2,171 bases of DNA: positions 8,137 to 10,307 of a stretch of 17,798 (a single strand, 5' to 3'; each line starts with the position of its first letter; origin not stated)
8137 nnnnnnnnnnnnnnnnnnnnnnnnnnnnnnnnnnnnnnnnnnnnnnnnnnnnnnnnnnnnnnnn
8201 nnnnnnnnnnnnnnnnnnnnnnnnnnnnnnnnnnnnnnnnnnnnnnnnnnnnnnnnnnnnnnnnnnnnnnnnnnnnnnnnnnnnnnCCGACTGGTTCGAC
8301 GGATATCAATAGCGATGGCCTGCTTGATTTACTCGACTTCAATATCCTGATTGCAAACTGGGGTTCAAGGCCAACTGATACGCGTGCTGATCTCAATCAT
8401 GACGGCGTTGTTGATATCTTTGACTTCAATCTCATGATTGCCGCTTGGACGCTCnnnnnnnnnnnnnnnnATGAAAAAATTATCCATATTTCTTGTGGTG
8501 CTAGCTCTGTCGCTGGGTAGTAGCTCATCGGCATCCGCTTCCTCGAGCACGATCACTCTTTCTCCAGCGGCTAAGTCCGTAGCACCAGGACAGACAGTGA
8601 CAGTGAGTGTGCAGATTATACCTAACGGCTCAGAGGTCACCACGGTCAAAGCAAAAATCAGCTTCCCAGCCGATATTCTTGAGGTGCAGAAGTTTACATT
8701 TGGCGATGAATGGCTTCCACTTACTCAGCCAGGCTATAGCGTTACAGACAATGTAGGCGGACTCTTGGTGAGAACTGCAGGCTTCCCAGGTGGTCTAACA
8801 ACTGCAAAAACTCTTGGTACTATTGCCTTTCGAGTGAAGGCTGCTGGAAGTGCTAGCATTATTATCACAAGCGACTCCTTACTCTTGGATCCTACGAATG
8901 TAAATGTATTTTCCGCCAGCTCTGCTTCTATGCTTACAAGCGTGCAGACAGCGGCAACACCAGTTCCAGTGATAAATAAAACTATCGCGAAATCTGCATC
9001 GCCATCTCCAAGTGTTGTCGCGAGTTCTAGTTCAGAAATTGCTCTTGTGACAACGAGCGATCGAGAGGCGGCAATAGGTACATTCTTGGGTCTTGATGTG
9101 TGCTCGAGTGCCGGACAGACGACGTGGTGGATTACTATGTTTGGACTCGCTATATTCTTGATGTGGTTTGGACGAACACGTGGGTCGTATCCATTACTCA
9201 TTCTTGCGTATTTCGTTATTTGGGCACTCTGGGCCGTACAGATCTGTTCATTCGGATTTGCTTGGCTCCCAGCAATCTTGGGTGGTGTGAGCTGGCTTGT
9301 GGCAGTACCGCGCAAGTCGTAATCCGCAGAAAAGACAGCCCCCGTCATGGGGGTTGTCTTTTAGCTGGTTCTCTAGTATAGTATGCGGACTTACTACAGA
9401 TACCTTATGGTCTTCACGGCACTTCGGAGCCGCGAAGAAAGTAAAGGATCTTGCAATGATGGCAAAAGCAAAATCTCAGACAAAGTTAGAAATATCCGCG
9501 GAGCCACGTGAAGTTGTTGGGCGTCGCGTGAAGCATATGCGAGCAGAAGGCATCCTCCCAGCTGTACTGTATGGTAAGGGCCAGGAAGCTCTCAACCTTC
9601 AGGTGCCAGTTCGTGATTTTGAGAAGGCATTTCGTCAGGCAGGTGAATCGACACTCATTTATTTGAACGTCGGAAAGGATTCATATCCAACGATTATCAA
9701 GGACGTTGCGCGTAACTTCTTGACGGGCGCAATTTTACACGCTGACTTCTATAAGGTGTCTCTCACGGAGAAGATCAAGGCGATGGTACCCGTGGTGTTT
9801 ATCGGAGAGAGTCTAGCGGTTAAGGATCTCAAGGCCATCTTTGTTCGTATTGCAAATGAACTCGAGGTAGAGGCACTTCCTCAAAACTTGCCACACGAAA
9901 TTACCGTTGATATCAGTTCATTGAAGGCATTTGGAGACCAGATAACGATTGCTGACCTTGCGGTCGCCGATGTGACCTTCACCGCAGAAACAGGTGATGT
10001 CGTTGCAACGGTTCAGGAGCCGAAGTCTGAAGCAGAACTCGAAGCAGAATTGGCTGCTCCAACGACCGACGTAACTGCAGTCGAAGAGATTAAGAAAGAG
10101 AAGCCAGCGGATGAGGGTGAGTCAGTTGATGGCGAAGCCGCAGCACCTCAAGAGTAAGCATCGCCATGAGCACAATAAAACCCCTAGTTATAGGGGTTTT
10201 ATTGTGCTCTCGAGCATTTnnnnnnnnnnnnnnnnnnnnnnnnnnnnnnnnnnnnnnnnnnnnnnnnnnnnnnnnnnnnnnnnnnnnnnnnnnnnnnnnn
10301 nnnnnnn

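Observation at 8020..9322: Adjacent dockerin-only secreted protein and membrane-anchored cohesin-like protein form a minimal cohesin-dockerin cassette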

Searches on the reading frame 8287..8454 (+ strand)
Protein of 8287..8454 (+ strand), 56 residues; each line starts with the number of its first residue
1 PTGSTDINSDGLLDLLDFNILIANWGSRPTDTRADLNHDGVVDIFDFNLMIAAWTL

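Call 73: search_solved_structures(query=window:8287-8454:+, max_evalue=1, show_alignments=2)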
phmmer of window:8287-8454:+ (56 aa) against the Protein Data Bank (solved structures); distinct sequences matched with E-value up to 1: 18.
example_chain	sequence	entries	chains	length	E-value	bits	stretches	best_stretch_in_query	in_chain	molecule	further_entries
2y3n_B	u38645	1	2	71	0.001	22.4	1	6-47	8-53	CELLULOSOMAL FAMILY-48 PROCESSIVE GLYCOSIDE HYDROLASE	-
5lxv_B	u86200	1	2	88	0.0046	20.4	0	26-51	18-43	Carbohydrate-binding protein WP_009985128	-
2jnk_A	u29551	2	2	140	0.005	20.3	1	4-48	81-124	Hyalurononglucosaminidase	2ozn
2sas_A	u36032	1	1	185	0.03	17.8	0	5-48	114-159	SARCOPLASMIC CALCIUM-BINDING PROTEIN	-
7udt_G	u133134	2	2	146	0.1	16.1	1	5-39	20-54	regulatory light chain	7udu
9z3z_D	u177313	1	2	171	0.11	16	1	5-40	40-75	Myosin regulatory light chain 12B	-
9z3w_D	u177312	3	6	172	0.11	16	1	5-39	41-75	Myosin regulatory light chain 12B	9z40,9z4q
9syu_E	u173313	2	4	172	0.15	15.6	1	5-39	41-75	Myosin regulatory light polypeptide 9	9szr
3j04_B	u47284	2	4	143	0.27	14.8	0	5-33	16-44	Myosin regulatory light chain 2, smooth muscle major isoform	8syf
1c7v_A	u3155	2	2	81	0.29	14.7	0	6-48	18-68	CALCIUM VECTOR PROTEIN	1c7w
2ccm_A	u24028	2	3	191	0.3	14.7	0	29-51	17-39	CALEXCITIN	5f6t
8rx8_A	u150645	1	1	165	0.36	14.4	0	4-50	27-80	Probable calcium-binding protein CML18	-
4ndd_A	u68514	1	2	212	0.36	14.4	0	30-51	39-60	Calexcitin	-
4ndb_A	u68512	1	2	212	0.37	14.4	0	30-51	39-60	Calexcitin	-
4ndc_A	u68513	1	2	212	0.4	14.3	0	30-51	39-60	Calexcitin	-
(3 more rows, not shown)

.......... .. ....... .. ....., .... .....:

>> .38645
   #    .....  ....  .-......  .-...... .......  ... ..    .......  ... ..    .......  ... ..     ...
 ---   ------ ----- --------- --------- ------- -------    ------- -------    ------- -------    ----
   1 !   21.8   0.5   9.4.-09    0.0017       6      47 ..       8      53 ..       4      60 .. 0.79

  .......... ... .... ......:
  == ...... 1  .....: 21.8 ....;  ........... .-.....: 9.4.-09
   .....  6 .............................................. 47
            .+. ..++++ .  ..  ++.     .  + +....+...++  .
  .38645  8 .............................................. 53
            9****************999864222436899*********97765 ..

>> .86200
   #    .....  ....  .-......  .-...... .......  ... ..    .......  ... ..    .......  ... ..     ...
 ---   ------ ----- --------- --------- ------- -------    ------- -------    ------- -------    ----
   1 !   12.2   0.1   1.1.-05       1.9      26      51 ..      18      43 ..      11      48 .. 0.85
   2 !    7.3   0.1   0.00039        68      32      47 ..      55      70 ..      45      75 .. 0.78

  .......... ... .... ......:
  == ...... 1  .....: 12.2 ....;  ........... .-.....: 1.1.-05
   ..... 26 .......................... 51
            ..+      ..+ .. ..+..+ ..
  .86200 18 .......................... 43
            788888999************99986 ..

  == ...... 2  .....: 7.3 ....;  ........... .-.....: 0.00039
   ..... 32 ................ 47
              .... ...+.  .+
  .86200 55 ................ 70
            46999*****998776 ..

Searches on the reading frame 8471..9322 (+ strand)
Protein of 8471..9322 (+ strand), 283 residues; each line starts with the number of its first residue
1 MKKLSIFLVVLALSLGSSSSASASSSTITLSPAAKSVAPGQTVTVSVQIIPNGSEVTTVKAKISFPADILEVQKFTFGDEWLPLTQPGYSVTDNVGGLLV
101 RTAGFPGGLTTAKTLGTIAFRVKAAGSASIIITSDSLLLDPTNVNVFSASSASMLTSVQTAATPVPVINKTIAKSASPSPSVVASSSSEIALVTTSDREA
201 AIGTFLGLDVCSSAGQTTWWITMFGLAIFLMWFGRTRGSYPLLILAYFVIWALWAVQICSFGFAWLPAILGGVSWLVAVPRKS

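Call 3: search_protein_families(library=pfam, proteins=[window:8471-9322:+], max_evalue=1)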
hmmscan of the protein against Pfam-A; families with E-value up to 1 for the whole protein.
window:8471-9322:+ (283 aa): 2 families
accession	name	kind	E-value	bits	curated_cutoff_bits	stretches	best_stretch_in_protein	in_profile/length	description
PF00963.24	Cohesin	-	3.5e-07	30.9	24.1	1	30-149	3-130/139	Cohesin domain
PF02368.24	Big_2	-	0.92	9.9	22.8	1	27-61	4-38/79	Bacterial Ig-like domain (group 2)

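Call 6: search_protein_families(library=ncbifam, proteins=[window:8471-9322:+], max_evalue=1)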
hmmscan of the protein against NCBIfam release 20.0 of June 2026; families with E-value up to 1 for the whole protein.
window:8471-9322:+ (283 aa): 2 families
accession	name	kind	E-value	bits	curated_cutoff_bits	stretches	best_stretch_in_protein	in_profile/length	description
NF040680.1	chromo_anti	equivalog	0.0047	16.8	86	1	7-58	4-54/133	enediyne antibiotic chromoprotein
NF003095.0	PRK04019.1-1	equivalog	0.11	11.5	381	1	117-185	189-258/339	50S ribosomal protein L10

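Call 7: find_homologous_proteins(query=window:8471-9322:+)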
Query window:8471-9322:+ (283 aa): 3 proteins with E <= 0.001 among 8000 candidates.
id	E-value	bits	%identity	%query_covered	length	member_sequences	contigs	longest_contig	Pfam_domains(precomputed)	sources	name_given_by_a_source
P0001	4.2e-171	585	100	100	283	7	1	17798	PF00963.25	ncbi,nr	ncbi:MAG: hypothetical protein KBC02_03285 [Candidatus Pacebacteria bacterium]|nr:hypothetical prote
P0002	2.3e-21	94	31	77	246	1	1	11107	-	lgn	-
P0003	8.0e-7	47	34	49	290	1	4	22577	PF00404.25,PF00963.25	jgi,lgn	jgi:hypothetical protein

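Call 12: find_encoding_contigs(protein=P0002, flank=8000, max_places=3)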
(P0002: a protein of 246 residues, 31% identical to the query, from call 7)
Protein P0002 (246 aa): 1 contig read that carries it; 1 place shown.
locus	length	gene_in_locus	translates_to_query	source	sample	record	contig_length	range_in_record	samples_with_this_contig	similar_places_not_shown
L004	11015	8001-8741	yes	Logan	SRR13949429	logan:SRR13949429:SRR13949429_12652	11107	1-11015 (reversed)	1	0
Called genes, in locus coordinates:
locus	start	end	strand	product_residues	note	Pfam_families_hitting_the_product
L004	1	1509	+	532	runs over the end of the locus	?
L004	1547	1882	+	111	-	-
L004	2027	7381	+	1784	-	PF19078:Big_12, PF00041:fn3 (faint), PF19078:Big_12, PF22352:K319L-like_PKD, PF16656:Pur_ac_phosph_N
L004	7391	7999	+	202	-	-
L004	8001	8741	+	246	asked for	-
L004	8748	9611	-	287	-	PF00551:Formyl_trans_N, PF02911:Formyl_trans_C (weak)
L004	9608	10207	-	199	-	PF01327:Pep_deformylase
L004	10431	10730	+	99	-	-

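Call 15: find_encoding_contigs(protein=P0003, flank=8000, max_places=2)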
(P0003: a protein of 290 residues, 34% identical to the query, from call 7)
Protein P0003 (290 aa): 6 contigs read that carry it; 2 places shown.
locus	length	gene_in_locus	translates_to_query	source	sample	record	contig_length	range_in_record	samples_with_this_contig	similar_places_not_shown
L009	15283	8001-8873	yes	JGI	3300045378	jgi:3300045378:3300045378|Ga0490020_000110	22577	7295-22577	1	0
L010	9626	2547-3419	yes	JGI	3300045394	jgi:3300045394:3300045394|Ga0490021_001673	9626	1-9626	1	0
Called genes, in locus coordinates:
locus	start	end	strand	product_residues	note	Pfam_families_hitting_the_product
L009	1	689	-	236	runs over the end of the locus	-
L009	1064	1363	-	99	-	-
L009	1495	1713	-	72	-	-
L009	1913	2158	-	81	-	-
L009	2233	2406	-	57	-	PF00471:Ribosomal_L33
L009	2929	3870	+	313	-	PF09587:PGA_cap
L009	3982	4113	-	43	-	-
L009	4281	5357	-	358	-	PF02547:Queuosine_synth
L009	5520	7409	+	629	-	PF00150:Cellulase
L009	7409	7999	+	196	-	PF00963:Cohesin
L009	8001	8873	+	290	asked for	PF00963:Cohesin, PF00404:Dockerin_1 (weak)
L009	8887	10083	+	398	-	PF00963:Cohesin, PF17210:SdrD_B, PF13620:CarboxypepD_reg, PF22904:NOMO1-like_2nd (weak)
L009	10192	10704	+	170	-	PF09965:DUF2199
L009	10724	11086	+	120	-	PF00903:Glyoxalase (weak), PF18029:Glyoxalase_6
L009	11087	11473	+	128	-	PF00903:Glyoxalase, PF22659:YycE-like_C (faint)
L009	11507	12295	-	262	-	PF00903:Glyoxalase (weak), PF22677:Ble-like_N (faint), PF00903:Glyoxalase (weak)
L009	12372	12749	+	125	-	PF08818:DUF1801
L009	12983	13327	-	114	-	-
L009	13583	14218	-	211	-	PF02163:Peptidase_M50 (weak)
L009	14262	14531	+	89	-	PF00830:Ribosomal_L28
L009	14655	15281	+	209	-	?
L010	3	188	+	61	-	?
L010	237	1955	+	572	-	PF00150:Cellulase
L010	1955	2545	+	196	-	PF00963:Cohesin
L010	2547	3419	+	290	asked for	PF00963:Cohesin, PF00404:Dockerin_1 (weak)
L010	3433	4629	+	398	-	PF00963:Cohesin, PF17210:SdrD_B, PF13620:CarboxypepD_reg, PF22904:NOMO1-like_2nd (weak)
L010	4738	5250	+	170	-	PF09965:DUF2199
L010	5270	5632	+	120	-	PF00903:Glyoxalase (weak), PF18029:Glyoxalase_6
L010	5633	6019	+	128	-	PF00903:Glyoxalase, PF22659:YycE-like_C (faint)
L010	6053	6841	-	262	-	PF00903:Glyoxalase (weak), PF22677:Ble-like_N (faint), PF00903:Glyoxalase (weak)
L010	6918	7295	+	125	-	PF08818:DUF1801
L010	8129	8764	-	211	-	PF02163:Peptidase_M50 (weak)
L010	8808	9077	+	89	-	PF00830:Ribosomal_L28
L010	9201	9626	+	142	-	?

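Call 22: search_solved_structures(query=A1, max_evalue=1, show_alignments=1)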
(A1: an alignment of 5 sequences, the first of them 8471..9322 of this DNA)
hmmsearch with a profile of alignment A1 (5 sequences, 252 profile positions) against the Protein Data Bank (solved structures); distinct sequences matched with E-value up to 1: 4.
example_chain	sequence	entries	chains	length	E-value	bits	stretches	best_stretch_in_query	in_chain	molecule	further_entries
6gc2_L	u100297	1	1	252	0.64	12.5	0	11-53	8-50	Light Chain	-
8zuk_D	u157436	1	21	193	0.9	12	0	158-247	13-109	Tumor necrosis factor receptor superfamily member 13C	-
8dp3_L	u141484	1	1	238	0.94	12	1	1-55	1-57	Fab BL3-6 Light Chain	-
9yxv_D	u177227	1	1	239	0.96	11.9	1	1-55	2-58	sfFab18 light chain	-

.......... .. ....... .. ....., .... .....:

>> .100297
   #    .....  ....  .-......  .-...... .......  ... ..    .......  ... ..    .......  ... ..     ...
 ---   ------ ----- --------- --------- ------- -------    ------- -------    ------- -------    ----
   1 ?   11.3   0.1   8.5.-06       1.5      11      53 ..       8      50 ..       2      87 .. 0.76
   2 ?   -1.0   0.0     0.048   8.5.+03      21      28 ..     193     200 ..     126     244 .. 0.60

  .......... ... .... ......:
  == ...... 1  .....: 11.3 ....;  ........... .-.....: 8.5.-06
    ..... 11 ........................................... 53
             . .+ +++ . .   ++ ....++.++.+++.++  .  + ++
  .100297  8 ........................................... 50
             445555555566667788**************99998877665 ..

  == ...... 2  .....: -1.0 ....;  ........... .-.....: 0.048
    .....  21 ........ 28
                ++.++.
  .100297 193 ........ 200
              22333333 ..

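Call 44: predict_structure(alignment_id=A5)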
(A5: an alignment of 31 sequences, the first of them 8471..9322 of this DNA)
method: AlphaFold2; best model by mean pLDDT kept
length: 283 residues; sequences in the alignment: 31
mean_pLDDT: 77.1   pTM: 0.55
mean pLDDT of the five models: 77.1, 76.1, 75.8, 75.5, 75.1
residues with pLDDT >= 90: 123; 70-90: 60; 50-70: 57; < 50: 43
segments of 3 or more residues with pLDDT < 50: 182-185, 194-216, 270-276
pLDDT, mean of each block of 10 residues (from residue 1): 73 62 85 94 97 96 97 98 96 98 97 98 96 96 91 73 76 61 50 47 43 52 81 64 78 72 49 48 50
secondary structure, 60 per line:
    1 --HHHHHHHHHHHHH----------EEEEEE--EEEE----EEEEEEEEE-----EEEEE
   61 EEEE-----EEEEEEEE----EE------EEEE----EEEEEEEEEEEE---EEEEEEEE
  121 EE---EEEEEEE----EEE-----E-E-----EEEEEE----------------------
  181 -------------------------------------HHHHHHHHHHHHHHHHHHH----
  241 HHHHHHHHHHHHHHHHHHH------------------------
elements in order: H3-15 E26-31 E34-37 E42-50 E56-64 E70-77 E90-93 E98-109 E113-122 E126-132 E137-139 E153-158 H218-236 H241-259

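Call 49: fold_search(model_id=the predicted structure, library=pdb)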
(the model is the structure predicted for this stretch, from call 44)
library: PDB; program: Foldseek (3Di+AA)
matches with E <= 10: 2000; with E <= 0.001: 66
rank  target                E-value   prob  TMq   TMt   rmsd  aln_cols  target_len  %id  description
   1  6kgf_C                6.6e-10  1.00  0.42  0.76   3.5       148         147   17  Crystal structure of CaDoc0917(R16D)-CaCohA2 complex at pH 8.2 (released 2020-07-08)
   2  6kgd_A                1.3e-09  1.00  0.39  0.73   3.3       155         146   15  Crystal structure of CaDoc0917(R49D)-CaCohA2 complex at pH 8.0 (released 2020-07-08)
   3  6kgc_A                1.6e-09  1.00  0.39  0.73   3.1       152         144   15  Crystal structure of CaDoc0917(R49D)-CaCohA2 complex at pH 5.4 (released 2020-07-08)
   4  6kgf_A                4.7e-09  1.00  0.38  0.70   3.5       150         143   17  Crystal structure of CaDoc0917(R16D)-CaCohA2 complex at pH 8.2 (released 2020-07-08)
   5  6kge_A                4.9e-09  1.00  0.38  0.73   3.2       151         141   16  Crystal structure of CaDoc0917(R16D)-CaCohA2 complex at pH 5.5 (released 2020-07-08)
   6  5nrm_A                9.6e-09  1.00  0.37  0.68   4.0       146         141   16  Crystal structure of the sixth cohesin from Acetivibrio cellulolyticus' scaffoldin B in complex with Cel5 dockerin S51 (released 2018-01-31)
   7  6kg8_MODEL_1_A        1.7e-08  1.00  0.39  0.67   3.6       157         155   20  Solution structure of CaCohA2 from Clostridium acetobutylicum (released 2020-07-08)
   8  1g1k_A                2.5e-08  1.00  0.39  0.72   3.3       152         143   16  COHESIN MODULE FROM THE CELLULOSOME OF CLOSTRIDIUM CELLULOLYTICUM (released 2000-11-22)
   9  3ghp_A                2.6e-08  1.00  0.34  0.49  10.5       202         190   14  Structure of the second type II cohesin module from the adaptor ScaA scaffoldin of Acetivibrio cellulolyticus (includi (released 2009-06-23)
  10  2vn5_C                5.4e-08  1.00  0.38  0.68   3.4       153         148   16  The Clostridium cellulolyticum dockerin displays a dual binding mode for its cohesin partner (released 2008-05-20)
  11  5k39_A                6.7e-08  1.00  0.36  0.57   5.7       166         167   13  THE TYPE II COHESIN DOCKERIN COMPLEX FROM CLOSTRIDIUM THERMOCELLUM (released 2017-03-29)
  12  2vn6_A                7.1e-08  1.00  0.37  0.66   3.6       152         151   16  The Clostridium cellulolyticum dockerin displays a dual binding mode for its cohesin partner (released 2008-05-13)
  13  2vn5_A                7.5e-08  1.00  0.38  0.71   3.9       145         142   16  The Clostridium cellulolyticum dockerin displays a dual binding mode for its cohesin partner (released 2008-05-20)
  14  2vo8                  1.7e-07  1.00  0.40  0.78   3.1       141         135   14  Cohesin module from Clostridium perfringens ATCC13124 family 33 glycoside hydrolase. (released 2008-09-02)
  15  4dh2_C                1.9e-07  1.00  0.37  0.64   4.3       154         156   12  Crystal structure of Coh-OlpC(Cthe_0452)-Doc435(Cthe_0435) complex: A novel type I Cohesin-Dockerin complex from Clost (released 2012-11-28)
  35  2zf9_D                5.2e-06  1.00  0.40  0.60   4.8       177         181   11  Crystal structure of a type III cohesin module from the cellulosomal ScaE cell-surface anchoring scaffoldin of Ruminoc (released 2008-12-30)
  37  2zf9_A                7.2e-06  1.00  0.39  0.57   5.1       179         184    9  Crystal structure of a type III cohesin module from the cellulosomal ScaE cell-surface anchoring scaffoldin of Ruminoc (released 2008-12-30)
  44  2zf9_B                1.5e-05  1.00  0.38  0.58   5.1       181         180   10  Crystal structure of a type III cohesin module from the cellulosomal ScaE cell-surface anchoring scaffoldin of Ruminoc (released 2008-12-30)
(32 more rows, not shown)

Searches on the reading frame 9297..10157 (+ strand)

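Call 5: search_protein_families(library=pfam, proteins=[window:9297-10157:+], max_evalue=0.01)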
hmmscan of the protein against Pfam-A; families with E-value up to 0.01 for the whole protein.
window:9297-10157:+ (286 aa): 2 families
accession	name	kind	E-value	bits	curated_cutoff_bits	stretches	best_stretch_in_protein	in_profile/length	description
PF01386.24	Ribosomal_L25p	-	4.7e-19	69.1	23.6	1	66-151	1-82/82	Ribosomal L25p family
PF14693.11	Ribosomal_TL5_C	-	5.2e-18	65.6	27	1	159-243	1-84/84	Ribosomal protein TL5, C-terminal domain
